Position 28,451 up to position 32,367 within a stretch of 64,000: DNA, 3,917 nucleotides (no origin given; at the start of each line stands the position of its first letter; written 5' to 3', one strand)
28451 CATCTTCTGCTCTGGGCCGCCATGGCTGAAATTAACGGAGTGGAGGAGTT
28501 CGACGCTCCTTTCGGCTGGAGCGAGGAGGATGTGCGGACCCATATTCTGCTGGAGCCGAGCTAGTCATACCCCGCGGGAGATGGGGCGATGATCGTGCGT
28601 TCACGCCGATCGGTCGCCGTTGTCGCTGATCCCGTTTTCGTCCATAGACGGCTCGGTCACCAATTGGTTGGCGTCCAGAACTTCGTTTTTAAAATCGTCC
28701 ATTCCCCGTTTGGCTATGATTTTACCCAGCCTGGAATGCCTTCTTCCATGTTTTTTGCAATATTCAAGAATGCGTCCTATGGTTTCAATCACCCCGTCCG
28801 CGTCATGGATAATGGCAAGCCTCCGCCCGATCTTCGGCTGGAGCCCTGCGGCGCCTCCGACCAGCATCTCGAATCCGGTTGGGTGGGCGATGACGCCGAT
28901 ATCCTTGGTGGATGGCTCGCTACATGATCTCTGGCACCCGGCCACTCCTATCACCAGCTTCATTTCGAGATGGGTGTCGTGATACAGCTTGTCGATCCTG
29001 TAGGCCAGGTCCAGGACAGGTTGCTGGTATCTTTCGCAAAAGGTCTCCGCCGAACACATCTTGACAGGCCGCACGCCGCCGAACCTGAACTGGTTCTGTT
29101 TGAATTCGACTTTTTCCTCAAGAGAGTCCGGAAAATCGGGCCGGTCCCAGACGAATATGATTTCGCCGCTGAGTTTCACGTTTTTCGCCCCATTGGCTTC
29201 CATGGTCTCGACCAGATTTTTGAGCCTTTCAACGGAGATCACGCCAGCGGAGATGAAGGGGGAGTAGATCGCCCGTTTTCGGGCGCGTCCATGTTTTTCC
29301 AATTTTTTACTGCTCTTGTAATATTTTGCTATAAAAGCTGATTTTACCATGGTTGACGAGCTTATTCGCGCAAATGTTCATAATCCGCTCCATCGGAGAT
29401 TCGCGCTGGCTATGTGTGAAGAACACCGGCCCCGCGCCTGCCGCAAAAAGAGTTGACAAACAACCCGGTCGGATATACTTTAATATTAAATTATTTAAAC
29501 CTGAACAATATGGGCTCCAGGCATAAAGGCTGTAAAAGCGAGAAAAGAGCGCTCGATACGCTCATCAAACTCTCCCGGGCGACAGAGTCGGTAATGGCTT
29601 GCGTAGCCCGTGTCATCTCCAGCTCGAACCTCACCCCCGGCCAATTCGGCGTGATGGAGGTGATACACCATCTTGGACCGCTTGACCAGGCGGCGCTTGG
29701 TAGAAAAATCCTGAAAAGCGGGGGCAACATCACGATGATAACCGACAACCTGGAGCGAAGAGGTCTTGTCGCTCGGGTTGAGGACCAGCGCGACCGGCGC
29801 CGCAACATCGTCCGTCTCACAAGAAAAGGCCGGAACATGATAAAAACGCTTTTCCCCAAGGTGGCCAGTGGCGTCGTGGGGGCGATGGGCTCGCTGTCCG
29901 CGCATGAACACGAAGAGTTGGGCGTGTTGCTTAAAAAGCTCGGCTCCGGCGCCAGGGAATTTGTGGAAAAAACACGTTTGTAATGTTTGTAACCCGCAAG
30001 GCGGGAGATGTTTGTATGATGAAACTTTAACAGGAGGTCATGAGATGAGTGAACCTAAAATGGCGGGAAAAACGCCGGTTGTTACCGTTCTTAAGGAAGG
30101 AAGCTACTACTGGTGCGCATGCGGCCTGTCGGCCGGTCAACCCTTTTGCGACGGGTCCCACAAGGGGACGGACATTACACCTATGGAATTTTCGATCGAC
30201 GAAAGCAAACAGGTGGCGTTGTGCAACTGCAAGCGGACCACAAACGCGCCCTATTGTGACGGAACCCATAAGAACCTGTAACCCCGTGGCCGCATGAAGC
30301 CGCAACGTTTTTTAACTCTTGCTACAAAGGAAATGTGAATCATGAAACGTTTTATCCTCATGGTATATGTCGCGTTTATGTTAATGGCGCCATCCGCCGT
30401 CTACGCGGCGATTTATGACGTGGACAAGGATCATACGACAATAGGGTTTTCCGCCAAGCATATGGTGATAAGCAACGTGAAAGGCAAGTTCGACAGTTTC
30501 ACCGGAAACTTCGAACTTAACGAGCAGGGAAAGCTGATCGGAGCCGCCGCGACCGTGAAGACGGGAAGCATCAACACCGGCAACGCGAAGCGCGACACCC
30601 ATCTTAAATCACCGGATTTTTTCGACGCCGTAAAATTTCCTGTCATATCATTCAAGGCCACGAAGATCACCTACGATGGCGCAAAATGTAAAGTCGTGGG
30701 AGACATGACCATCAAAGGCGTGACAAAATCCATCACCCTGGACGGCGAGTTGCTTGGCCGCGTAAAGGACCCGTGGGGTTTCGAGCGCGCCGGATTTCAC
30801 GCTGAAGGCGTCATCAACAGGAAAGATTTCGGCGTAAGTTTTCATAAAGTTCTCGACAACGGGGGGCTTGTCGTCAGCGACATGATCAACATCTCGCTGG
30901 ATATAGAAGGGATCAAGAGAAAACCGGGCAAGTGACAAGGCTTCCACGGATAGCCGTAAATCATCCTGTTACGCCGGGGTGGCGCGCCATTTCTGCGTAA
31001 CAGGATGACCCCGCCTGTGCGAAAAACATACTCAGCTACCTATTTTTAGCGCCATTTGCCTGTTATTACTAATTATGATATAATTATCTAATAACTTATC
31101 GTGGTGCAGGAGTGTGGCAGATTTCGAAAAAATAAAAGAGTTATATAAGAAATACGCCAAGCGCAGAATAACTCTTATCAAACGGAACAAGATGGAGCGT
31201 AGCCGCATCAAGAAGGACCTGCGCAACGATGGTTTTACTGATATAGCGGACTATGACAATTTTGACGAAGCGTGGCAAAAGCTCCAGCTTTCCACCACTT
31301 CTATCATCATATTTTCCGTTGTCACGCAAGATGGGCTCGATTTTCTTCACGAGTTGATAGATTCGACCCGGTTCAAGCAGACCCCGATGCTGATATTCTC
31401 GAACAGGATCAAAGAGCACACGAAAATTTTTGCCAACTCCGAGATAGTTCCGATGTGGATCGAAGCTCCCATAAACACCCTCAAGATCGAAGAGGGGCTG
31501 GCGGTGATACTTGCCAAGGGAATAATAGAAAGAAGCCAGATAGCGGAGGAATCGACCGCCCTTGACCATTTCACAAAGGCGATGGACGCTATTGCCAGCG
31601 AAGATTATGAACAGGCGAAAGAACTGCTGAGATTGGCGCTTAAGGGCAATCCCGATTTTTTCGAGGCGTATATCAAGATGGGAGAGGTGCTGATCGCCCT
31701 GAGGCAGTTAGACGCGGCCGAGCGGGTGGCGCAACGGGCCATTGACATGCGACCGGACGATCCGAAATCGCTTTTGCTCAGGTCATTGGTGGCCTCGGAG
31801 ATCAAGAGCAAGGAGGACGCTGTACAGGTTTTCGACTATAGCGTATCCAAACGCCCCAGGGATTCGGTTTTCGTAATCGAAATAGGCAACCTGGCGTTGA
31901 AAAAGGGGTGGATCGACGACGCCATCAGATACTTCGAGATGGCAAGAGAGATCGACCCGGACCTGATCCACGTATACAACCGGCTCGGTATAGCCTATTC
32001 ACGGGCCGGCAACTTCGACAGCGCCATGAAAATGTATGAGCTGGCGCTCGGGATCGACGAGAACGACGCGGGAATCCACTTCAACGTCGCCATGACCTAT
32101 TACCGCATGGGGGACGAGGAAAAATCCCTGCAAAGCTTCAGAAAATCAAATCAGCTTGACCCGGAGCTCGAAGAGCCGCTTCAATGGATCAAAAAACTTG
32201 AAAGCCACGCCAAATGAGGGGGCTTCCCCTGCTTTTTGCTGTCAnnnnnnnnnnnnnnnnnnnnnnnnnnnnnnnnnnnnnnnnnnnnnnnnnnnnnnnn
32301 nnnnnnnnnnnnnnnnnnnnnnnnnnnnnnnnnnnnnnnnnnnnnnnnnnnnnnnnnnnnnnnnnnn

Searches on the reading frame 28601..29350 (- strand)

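Call 85: search_protein_families(library=pfam, proteins=[window:28601-29350:-], max_evalue=0.00001)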
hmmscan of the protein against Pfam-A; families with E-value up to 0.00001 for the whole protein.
window:28601-29350:- (249 aa): 1 family
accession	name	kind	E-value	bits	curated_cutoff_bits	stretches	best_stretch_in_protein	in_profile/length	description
PF01077.27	NIR_SIR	-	1.8e-19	70.2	27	1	92-224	4-150/158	Nitrite and sulphite reductase 4Fe-4S domain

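Call 99: search_protein_families(library=ncbifam, proteins=[window:28601-29350:-], max_evalue=0.001)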
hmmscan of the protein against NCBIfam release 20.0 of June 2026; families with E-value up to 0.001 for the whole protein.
window:28601-29350:- (249 aa): 9 families
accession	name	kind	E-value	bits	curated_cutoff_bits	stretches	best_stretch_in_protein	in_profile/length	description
TIGR02374.1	nitri_red_nirB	equivalog_domain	2.7e-23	82.3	578.35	1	67-229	605-766/794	nitrite reductase large subunit NirB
NF011565.0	PRK14989.1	subfamily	1.1e-14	53.5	883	1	84-210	626-752/847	nitrite reductase large subunit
TIGR02912.1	sulfite_red_C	equivalog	9.9e-08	31.3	324.1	1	84-155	91-160/314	sulfite reductase subunit C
TIGR02064.1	dsrA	equivalog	1.3e-06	27.5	392.85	0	173-223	310-365/402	dissimilatory-type sulfite reductase subunit alpha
NF007126.0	PRK09567.1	equivalog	3e-05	22.4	523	1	123-222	475-585/595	NirA family protein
NF010029.0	PRK13504.1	equivalog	4.1e-05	22.1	457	1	114-217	459-563/575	NADPH-dependent assimilatory sulfite reductase hemoprotein subunit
NF007125.0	PRK09566.1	equivalog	0.00018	20.1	594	0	94-175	392-482/513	ferredoxin--nitrite reductase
TIGR02042.1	sir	equivalog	0.00043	18.5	731.5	0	112-221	465-575/581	sulfite reductase, ferredoxin dependent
TIGR02041.1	CysI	equivalog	0.00078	18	756.55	0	114-168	436-492/541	assimilatory sulfite reductase (NADPH) hemoprotein subunit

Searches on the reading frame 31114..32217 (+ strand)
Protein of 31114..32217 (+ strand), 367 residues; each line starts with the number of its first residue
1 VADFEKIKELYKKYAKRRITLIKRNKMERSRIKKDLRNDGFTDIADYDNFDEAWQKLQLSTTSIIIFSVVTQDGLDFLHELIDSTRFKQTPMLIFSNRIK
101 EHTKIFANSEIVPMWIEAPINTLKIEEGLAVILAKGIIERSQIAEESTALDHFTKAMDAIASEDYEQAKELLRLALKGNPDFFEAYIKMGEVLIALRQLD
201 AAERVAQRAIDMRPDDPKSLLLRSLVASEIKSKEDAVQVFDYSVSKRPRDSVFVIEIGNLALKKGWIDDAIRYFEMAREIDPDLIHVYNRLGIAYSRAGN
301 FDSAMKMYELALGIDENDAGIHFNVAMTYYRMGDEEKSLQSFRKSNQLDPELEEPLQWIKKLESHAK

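Call 85: search_protein_families(library=pfam, proteins=[window:31114-32217:+], max_evalue=0.00001)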
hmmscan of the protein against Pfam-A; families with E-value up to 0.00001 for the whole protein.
window:31114-32217:+ (367 aa): 16 families
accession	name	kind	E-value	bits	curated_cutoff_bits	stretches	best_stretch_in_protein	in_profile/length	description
PF07719.23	TPR_2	-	5.1e-27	92.2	27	0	320-351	2-33/34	Tetratricopeptide repeat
PF13181.12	TPR_8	-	3.4e-23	80.2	25.7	0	286-318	2-34/34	Tetratricopeptide repeat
PF00515.34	TPR_1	-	1.2e-21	76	27.8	0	287-318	3-34/34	Tetratricopeptide repeat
PF14559.12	TPR_19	-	5.5e-21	75.1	25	1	159-218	1-60/68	Tetratricopeptide repeat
PF13432.12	TPR_16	-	1e-17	64.7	32.7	1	154-217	2-65/65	Tetratricopeptide repeat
PF13414.12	TPR_11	-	3.9e-16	58.9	26.8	0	299-333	8-42/42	TPR repeat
PF13431.12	TPR_17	-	6.7e-16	57.6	24.4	0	173-203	3-33/34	Tetratricopeptide repeat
PF13428.12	TPR_14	-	5.1e-15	54.9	23.5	0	184-221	2-39/44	Tetratricopeptide repeat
PF13424.12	TPR_12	-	5.5e-14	52.6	30.1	1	257-316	9-76/77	Tetratricopeptide repeat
PF13176.12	TPR_7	-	5.9e-10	38.9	27.9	0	289-318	3-32/36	Tetratricopeptide repeat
PF13374.12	TPR_10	-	8.1e-08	32.5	27.5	0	286-312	3-29/42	Tetratricopeptide repeat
PF13371.12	TPR_9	-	1.2e-07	32.1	35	0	292-350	2-60/73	Tetratricopeptide repeat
PF23914.1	TPR_CcmH_CycH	-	1.6e-07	31.7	42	0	161-279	28-149/158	Cytochrome c-type biogenesis protein H TPR domain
PF24575.1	TPR_Slam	-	3e-07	31.2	35.2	0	142-204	40-102/104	Surface lipoprotein assembly modifier, N-terminal TPR repeats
PF25064.1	ARM_TT21_5th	-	3.3e-07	31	27.8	0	259-346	9-99/117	TT21 fifth ARM repeats domain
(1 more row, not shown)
